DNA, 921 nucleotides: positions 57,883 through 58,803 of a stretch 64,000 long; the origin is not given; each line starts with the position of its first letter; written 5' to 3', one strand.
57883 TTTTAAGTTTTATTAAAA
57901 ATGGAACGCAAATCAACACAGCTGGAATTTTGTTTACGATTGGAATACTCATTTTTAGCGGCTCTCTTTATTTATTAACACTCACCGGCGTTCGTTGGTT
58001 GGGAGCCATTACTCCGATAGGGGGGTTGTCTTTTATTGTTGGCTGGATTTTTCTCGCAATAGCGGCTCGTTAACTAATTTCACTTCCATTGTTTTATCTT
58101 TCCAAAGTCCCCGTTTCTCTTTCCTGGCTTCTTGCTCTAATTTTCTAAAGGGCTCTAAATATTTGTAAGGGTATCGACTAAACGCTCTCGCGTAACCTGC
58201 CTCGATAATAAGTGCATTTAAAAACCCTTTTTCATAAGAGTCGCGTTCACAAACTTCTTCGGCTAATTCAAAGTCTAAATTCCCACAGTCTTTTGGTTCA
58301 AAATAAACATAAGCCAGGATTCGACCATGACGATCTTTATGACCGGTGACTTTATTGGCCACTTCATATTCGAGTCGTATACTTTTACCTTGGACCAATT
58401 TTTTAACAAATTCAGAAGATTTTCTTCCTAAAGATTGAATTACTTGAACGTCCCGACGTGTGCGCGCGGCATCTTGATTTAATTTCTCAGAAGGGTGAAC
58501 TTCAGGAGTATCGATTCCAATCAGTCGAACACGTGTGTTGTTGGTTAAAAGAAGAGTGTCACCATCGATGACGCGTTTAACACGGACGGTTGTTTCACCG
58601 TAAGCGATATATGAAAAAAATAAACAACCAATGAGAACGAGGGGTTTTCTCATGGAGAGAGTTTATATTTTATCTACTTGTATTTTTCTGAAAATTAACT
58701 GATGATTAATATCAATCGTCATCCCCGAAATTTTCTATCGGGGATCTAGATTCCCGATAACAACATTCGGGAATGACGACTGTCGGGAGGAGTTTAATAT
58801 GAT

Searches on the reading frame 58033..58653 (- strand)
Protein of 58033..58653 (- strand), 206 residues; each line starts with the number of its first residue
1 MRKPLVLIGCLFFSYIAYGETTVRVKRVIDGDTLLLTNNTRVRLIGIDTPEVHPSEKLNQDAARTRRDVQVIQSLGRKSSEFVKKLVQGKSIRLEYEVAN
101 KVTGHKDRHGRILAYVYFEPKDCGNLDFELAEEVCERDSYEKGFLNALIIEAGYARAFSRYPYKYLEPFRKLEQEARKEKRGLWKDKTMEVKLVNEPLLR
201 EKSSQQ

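Call 45: search_protein_families(library=pfam, proteins=[window:58033-58653:-], max_evalue=0.01)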
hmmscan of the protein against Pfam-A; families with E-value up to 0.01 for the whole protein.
window:58033-58653:- (206 aa): 1 family
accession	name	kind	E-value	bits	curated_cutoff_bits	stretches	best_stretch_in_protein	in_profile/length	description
PF00565.23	SNase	-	6.9e-19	68.7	21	1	41-186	1-107/107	Staphylococcal nuclease homologue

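Call 63: search_protein_families(library=padloc, proteins=[window:58033-58653:-], max_evalue=0.01)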
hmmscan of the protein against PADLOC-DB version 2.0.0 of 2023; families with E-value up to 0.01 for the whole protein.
window:58033-58653:- (206 aa): 1 family
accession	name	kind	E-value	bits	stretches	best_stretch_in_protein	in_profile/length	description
PDLC01096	C3a212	-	2.9e-18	64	1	22-193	47-185/279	SNc+LTD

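Call 64: search_protein_families(library=ncbifam, proteins=[window:58033-58653:-], max_evalue=0.001)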
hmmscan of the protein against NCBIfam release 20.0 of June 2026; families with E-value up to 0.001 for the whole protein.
window:58033-58653:- (206 aa): 2 families
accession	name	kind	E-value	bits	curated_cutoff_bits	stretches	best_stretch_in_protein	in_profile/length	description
NF047694.1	TnucaseNucIStaph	equivalog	4.4e-20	71.9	250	1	21-125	45-135/175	thermonuclease NucI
NF047969.1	CaNuclEcnA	equivalog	4.6e-19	68.9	180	1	23-185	7-149/151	calcium-activated nuclease EcnA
